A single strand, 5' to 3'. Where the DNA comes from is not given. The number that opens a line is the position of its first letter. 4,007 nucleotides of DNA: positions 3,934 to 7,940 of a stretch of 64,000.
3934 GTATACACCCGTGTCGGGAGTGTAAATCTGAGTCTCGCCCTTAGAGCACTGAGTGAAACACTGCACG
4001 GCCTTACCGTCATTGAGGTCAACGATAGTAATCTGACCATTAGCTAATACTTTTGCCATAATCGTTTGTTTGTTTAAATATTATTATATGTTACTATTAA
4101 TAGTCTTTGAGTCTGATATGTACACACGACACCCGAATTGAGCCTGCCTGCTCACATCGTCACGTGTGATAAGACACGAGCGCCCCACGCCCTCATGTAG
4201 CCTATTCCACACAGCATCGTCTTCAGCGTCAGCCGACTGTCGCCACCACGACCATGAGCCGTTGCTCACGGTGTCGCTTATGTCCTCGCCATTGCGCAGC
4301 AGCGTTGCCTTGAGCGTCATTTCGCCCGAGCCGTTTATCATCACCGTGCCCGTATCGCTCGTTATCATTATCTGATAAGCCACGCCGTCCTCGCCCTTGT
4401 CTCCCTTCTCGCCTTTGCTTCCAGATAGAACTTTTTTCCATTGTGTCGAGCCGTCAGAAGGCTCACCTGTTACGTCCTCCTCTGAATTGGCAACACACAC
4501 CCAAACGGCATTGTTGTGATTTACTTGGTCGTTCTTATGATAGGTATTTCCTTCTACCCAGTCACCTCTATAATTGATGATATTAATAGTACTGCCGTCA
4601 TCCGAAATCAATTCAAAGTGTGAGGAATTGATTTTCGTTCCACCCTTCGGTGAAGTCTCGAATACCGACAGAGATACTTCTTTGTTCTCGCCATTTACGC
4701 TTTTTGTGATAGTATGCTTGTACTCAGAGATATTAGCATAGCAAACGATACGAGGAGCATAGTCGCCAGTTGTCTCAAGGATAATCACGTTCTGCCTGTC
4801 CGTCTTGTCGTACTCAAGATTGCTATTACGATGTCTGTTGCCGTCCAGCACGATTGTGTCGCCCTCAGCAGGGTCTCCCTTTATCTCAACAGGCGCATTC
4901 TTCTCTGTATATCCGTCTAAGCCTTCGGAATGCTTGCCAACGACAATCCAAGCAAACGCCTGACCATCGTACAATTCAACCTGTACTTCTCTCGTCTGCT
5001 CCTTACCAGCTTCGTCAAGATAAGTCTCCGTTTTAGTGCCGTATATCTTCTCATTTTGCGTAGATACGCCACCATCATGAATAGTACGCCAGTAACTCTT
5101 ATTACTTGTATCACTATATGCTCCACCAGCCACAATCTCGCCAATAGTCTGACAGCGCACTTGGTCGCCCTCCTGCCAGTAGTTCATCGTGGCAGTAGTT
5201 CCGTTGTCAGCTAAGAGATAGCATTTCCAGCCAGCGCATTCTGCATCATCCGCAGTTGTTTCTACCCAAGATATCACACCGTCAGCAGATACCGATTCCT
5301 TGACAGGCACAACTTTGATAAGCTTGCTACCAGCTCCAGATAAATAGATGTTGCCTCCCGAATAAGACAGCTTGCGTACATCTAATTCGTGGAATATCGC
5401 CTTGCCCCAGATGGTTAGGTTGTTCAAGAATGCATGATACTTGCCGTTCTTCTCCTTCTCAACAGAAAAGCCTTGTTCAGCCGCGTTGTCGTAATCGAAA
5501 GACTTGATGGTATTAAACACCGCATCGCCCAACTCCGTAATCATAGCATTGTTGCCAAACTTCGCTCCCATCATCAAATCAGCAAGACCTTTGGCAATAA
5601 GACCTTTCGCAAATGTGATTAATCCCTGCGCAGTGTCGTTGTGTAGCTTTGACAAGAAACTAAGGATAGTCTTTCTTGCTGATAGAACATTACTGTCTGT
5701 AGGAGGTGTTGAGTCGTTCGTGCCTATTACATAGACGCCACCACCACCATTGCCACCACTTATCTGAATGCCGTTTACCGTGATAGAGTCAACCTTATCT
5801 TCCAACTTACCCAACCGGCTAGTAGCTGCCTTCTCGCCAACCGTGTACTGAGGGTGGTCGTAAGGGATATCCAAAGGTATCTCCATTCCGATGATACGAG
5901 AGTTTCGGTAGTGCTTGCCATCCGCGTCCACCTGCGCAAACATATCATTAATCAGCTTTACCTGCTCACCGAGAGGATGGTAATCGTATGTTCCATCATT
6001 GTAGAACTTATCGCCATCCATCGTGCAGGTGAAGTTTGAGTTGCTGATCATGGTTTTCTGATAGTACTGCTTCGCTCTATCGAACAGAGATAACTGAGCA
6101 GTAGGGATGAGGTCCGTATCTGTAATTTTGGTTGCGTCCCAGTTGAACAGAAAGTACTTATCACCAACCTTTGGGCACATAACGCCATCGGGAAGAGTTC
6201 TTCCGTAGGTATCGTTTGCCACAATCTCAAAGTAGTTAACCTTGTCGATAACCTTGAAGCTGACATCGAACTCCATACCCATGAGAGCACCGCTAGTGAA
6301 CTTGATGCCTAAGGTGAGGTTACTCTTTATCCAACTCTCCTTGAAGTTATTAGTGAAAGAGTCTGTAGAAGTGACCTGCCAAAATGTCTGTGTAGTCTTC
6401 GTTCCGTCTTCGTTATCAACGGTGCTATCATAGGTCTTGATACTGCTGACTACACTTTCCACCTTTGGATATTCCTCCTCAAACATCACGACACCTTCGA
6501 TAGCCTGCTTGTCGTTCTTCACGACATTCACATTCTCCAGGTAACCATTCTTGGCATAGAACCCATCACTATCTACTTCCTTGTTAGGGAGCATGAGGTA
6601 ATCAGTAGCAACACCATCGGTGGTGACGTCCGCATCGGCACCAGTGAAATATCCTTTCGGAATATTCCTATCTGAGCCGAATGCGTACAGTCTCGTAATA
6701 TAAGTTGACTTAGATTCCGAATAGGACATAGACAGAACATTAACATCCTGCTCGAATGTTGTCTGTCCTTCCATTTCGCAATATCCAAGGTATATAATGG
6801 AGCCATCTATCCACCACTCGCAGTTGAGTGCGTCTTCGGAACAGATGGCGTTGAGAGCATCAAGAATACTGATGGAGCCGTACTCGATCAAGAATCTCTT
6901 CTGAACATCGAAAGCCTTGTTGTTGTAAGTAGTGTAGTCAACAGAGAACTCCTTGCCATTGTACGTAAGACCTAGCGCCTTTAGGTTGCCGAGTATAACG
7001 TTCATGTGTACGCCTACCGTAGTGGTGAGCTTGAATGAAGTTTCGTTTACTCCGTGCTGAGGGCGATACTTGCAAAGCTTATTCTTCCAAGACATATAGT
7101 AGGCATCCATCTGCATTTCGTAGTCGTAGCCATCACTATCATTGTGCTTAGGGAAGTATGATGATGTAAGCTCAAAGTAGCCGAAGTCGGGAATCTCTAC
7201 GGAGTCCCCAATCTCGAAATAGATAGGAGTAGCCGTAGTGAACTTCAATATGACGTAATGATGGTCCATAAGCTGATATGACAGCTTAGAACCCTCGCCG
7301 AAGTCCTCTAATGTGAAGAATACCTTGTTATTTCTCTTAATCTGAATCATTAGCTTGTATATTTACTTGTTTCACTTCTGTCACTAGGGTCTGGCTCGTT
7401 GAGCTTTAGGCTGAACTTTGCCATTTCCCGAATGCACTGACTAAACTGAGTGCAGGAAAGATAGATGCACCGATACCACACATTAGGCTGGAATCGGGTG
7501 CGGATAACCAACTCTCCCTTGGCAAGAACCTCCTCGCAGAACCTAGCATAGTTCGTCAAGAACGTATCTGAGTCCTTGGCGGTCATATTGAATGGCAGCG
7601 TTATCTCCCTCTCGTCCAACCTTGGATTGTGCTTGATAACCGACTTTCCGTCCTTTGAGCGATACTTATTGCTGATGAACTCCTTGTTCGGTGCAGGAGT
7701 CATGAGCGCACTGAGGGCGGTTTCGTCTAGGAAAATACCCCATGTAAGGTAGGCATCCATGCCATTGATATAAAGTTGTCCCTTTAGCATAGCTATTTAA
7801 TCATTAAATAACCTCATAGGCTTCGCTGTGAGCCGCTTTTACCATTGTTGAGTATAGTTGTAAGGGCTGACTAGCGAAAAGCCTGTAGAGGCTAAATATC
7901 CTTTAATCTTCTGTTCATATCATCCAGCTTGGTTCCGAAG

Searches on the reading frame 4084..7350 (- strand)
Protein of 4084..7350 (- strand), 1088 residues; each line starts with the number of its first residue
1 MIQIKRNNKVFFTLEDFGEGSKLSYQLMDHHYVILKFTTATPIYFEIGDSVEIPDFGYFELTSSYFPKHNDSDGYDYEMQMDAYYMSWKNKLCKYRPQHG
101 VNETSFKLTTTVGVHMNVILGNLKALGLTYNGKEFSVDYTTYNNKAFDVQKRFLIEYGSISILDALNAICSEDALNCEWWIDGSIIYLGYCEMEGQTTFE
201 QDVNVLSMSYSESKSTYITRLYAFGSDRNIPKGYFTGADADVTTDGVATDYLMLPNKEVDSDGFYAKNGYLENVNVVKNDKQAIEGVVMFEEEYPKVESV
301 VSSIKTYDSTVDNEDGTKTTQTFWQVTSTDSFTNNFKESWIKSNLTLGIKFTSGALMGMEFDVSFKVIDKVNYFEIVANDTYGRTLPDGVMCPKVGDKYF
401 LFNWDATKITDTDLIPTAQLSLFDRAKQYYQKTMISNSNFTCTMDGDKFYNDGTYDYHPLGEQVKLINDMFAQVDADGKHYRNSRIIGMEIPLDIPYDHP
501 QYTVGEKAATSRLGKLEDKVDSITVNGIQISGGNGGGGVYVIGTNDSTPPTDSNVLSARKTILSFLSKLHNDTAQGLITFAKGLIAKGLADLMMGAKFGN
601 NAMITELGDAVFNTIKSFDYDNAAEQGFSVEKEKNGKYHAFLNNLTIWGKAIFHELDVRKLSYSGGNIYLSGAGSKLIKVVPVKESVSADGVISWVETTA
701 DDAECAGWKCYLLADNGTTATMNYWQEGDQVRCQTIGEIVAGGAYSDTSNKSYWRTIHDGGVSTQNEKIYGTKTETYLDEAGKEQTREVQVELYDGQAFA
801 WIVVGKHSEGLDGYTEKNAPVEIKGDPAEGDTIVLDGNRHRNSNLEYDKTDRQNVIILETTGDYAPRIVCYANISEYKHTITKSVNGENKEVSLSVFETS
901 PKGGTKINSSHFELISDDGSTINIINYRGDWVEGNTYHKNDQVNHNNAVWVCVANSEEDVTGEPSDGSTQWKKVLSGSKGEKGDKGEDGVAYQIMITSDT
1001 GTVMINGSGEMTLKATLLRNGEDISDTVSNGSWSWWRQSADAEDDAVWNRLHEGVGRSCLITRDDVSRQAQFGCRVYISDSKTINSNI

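Call 11: search_protein_families(library=phrogs, proteins=[window:4084-7350:-], max_evalue=0.00001)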
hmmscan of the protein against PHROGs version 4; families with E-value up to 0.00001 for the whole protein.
window:4084-7350:- (1088 aa): 10 families
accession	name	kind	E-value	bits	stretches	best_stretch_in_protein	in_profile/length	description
phrog_17422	-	unknown function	2.3e-98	331.2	2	4-773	4-694/961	-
phrog_38044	-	unknown function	3e-81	274.3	2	1-232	1-225/3576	-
phrog_22546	-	unknown function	4.7e-33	115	1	25-680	26-637/1386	-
phrog_19846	-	unknown function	7.2e-23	81.2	1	21-513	26-474/1272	-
phrog_26822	-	unknown function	7.3e-18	65.4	1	917-1081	364-520/530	-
phrog_2929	-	tail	5.1e-12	44.9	1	985-1079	588-682/1939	tail fiber protein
phrog_35697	-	tail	6.4e-09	35.5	1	988-1078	960-1050/1052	tail fiber protein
phrog_3267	-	tail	1.5e-08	35.2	1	992-1077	280-367/369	tail protein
phrog_2204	-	other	3e-07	30.3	1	989-1083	661-755/764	glycerophosphoryl diester phosphodiesterase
phrog_5073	-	tail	6.8e-06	26.4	1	924-989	211-273/519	tail fiber protein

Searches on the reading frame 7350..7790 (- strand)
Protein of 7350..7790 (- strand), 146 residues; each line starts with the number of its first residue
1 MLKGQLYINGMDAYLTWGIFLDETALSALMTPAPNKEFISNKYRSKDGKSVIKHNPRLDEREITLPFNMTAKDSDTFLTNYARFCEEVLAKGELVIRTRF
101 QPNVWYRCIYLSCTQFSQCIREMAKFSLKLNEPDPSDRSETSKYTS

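Call 11: search_protein_families(library=phrogs, proteins=[window:7350-7790:-], max_evalue=0.00001)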
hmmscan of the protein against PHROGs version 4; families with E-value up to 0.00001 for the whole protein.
window:7350-7790:- (146 aa): 1 family
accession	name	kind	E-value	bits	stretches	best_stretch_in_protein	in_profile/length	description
phrog_6305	-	tail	1e-32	114.7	1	1-140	1-145/314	tail protein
